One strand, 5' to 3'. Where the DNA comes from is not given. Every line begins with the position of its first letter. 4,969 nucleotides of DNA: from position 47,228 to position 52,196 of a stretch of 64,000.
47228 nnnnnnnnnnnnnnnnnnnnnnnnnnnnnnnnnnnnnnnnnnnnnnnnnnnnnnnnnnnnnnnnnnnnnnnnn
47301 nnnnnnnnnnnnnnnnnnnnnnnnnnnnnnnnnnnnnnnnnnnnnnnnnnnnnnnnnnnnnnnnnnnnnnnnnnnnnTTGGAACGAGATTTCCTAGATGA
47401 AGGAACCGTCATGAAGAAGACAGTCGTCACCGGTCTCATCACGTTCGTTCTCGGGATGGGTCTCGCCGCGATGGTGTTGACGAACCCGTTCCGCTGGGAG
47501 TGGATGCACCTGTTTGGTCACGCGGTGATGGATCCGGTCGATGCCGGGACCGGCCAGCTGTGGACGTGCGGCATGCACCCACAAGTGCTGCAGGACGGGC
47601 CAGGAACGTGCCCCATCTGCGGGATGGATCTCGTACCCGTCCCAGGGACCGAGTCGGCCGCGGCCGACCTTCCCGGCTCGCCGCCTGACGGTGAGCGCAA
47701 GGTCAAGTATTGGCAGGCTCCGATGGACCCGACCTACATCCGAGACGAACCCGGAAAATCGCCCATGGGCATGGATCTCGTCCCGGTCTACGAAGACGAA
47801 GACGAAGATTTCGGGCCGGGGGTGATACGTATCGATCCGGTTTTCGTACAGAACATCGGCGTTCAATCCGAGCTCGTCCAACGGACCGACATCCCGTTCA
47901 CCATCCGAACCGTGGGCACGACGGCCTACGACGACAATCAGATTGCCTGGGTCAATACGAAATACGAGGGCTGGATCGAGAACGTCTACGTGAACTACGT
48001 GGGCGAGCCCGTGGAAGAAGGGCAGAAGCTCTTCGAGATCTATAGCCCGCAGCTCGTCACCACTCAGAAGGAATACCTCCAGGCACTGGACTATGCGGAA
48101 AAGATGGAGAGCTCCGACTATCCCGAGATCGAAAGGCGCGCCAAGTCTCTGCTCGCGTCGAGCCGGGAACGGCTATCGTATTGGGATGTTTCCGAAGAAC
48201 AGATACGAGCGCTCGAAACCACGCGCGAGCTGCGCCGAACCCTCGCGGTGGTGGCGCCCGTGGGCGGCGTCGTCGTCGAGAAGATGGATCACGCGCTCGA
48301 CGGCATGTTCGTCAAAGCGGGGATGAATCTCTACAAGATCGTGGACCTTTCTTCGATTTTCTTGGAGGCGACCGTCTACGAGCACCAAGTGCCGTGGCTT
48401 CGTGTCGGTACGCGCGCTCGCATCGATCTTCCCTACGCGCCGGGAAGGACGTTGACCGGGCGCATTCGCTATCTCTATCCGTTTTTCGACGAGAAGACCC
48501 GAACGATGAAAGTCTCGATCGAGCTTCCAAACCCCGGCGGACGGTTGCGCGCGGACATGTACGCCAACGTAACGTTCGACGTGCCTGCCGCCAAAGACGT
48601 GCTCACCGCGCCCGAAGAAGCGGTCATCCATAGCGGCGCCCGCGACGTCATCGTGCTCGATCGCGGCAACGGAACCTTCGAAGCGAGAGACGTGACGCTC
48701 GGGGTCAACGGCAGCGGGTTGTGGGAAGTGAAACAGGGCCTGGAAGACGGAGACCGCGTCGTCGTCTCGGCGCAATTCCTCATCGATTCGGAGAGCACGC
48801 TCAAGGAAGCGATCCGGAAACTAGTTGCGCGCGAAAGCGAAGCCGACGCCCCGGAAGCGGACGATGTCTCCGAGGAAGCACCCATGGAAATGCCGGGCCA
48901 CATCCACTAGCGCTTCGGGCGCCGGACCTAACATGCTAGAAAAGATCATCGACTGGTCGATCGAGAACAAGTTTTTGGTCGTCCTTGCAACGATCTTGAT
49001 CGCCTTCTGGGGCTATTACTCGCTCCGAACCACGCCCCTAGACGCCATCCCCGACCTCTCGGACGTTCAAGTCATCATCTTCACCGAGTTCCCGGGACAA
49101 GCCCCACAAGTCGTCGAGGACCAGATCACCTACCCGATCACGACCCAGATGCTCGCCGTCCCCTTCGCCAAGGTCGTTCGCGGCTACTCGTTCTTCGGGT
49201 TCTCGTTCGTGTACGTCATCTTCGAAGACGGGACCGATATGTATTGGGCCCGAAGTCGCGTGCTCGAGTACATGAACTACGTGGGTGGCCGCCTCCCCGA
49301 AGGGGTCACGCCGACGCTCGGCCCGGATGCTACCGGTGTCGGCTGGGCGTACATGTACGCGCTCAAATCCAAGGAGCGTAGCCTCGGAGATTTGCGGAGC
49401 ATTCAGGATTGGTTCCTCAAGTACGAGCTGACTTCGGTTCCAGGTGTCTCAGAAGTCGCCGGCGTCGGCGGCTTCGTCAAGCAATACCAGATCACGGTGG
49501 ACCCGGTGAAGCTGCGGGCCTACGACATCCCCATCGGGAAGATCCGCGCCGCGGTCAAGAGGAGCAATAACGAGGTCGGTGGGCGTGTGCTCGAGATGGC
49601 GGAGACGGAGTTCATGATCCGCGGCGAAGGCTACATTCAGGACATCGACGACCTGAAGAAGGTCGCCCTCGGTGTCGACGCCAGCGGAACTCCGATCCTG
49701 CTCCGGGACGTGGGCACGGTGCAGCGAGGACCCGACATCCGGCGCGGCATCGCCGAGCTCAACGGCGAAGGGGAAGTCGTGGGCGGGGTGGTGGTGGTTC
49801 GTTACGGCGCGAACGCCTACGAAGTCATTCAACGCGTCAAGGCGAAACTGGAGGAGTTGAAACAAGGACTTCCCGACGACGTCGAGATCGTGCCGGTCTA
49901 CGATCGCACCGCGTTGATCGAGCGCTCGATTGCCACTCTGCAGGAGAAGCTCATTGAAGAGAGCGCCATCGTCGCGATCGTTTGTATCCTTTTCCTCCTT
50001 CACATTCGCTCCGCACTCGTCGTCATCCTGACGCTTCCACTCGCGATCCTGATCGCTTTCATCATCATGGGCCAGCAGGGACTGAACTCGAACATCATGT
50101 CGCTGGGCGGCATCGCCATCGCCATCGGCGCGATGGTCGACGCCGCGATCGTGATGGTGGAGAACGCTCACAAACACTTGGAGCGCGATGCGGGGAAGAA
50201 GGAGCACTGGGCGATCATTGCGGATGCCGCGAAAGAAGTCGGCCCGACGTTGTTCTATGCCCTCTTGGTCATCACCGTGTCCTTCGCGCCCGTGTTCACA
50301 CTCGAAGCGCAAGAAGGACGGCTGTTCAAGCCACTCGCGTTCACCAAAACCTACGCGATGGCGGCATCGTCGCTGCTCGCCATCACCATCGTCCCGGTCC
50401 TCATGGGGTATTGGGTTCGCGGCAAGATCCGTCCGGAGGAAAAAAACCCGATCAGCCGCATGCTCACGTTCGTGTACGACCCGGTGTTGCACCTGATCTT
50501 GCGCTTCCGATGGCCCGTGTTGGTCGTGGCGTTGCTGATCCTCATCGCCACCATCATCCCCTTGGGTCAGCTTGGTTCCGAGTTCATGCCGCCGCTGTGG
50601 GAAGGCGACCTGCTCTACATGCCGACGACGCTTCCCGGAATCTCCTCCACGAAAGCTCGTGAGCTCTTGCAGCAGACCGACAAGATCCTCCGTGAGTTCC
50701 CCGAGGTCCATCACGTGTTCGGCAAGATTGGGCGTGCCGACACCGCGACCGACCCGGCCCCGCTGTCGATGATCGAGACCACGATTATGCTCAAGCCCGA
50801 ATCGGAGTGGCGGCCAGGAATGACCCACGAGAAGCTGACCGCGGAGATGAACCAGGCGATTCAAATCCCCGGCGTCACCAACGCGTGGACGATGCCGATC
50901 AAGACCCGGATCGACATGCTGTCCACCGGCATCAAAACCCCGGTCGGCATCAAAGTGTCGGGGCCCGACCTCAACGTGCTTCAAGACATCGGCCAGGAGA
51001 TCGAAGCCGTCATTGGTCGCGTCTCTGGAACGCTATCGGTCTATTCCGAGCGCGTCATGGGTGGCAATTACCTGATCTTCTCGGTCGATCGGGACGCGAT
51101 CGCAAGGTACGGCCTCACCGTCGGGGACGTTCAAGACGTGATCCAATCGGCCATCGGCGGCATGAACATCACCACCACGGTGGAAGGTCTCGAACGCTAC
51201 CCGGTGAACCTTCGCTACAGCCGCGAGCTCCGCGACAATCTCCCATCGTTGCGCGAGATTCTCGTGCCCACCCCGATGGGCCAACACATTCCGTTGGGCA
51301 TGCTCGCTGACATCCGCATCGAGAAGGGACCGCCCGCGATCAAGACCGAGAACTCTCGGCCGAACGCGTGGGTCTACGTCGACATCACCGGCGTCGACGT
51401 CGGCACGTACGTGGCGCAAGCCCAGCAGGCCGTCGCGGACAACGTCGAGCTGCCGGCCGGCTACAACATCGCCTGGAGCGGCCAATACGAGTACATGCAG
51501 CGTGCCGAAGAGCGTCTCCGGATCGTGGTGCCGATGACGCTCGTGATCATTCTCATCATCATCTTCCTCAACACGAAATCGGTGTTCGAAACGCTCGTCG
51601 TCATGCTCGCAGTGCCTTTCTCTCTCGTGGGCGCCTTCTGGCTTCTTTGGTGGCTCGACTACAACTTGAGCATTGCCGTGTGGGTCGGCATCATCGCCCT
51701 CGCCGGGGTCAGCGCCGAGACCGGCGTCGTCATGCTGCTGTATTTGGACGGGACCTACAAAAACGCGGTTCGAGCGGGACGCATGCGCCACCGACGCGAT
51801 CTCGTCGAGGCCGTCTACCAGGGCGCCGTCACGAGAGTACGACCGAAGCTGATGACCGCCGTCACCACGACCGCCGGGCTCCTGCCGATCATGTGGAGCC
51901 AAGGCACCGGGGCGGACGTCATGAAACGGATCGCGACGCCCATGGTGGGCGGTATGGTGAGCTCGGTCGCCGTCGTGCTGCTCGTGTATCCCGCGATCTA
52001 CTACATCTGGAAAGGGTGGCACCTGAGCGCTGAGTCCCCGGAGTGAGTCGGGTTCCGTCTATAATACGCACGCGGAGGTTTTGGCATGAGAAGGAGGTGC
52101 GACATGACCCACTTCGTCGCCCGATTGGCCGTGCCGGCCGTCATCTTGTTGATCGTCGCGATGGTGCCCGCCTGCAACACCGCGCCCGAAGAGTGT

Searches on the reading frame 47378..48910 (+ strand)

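Call 11: search_protein_families(library=pfam, proteins=[window:47378-48910:+], max_evalue=0.001)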
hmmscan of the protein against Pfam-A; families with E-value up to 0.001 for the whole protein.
window:47378-48910:+ (510 aa): 3 families
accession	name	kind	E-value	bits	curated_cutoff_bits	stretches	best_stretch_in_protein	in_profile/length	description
PF16576.10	HlyD_D23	-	1.3e-70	237.4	30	1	175-396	5-214/214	Barrel-sandwich domain of CusB or HlyD membrane-fusion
PF19335.5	HMBD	-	1e-20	73.8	23.6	2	62-88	2-28/28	Heavy metal binding domain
PF13437.12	HlyD_3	-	2.9e-17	63.8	22.2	1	291-386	2-96/106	HlyD family secretion protein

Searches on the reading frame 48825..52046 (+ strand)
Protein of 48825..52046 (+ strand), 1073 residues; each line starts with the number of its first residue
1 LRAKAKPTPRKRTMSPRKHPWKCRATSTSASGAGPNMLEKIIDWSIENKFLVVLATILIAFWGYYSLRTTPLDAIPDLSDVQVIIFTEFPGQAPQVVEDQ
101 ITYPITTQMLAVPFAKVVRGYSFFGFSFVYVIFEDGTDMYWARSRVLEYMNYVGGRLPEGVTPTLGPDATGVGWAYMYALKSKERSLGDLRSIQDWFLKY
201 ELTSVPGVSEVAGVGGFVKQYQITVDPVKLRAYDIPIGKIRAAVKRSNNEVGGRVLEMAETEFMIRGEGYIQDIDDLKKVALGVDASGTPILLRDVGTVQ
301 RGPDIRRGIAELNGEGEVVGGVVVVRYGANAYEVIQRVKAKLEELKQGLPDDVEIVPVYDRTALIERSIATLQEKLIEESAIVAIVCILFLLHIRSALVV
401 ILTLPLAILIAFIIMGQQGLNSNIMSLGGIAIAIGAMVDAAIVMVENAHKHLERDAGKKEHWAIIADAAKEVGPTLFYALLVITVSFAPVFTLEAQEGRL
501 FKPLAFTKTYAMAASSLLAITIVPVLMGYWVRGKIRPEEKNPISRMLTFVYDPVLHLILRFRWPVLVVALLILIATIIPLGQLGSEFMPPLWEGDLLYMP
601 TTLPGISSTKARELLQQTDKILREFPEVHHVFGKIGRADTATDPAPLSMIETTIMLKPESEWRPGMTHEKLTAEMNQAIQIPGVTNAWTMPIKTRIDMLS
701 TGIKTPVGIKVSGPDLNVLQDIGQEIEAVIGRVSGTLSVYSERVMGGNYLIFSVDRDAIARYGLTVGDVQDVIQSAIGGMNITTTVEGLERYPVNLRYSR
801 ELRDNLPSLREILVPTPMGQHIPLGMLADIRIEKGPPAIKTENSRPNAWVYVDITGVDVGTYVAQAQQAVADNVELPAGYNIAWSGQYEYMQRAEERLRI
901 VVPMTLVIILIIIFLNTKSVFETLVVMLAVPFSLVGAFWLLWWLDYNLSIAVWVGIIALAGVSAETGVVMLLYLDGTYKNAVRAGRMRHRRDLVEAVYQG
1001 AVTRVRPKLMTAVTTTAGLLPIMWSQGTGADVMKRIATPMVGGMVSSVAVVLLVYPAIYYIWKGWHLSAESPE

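Call 18: search_protein_families(library=pfam, proteins=[window:48825-52046:+], max_evalue=0.01)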
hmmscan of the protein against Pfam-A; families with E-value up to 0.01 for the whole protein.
window:48825-52046:+ (1073 aa): 2 families
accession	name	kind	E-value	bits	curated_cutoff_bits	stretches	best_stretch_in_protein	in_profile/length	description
PF00873.25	ACR_tran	-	3.8e-236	786.8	28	1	41-1061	1-1019/1021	AcrB/AcrD/AcrF family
PF03176.21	MMPL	-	5.1e-10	39.3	20.5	2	373-538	144-309/333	MMPL family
